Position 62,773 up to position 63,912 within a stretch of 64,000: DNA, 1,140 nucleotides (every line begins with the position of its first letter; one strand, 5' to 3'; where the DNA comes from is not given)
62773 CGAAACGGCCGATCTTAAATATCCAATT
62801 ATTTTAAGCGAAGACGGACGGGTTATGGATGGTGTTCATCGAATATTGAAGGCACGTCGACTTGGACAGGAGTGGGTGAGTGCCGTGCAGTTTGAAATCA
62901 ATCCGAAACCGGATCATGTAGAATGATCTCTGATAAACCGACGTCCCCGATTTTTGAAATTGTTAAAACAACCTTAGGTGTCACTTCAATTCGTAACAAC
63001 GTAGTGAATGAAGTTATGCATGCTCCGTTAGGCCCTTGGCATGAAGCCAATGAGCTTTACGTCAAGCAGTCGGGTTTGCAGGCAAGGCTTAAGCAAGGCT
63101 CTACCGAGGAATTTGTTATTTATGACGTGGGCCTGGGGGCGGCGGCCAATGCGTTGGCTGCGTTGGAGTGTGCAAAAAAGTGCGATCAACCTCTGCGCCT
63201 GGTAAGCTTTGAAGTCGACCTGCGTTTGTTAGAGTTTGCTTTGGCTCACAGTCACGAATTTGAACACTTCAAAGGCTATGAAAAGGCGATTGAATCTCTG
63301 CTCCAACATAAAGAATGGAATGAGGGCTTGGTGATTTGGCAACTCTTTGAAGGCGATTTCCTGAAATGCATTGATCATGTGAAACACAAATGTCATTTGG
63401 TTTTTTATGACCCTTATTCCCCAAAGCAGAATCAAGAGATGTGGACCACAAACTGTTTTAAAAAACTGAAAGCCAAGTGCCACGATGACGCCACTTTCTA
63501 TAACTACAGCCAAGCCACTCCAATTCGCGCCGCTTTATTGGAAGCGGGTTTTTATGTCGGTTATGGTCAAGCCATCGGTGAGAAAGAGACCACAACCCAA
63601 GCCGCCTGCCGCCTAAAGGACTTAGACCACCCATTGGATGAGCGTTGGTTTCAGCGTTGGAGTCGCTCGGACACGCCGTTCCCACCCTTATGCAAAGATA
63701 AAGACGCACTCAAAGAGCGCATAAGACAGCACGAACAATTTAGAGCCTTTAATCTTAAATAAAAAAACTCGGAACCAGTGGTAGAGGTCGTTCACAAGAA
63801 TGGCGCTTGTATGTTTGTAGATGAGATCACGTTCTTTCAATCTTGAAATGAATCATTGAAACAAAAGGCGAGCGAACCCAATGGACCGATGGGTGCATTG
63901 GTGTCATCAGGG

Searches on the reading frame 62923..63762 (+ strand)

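Call 63: search_protein_families(library=pfam, proteins=[window:62923-63762:+], max_evalue=0.00001)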
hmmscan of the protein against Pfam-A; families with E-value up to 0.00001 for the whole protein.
window:62923-63762:+ (279 aa): 1 family
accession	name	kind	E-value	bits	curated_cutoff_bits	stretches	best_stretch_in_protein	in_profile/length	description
PF05430.17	Methyltransf_30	-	1.8e-19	70.3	22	1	133-228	27-122/124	S-adenosyl-L-methionine-dependent methyltransferase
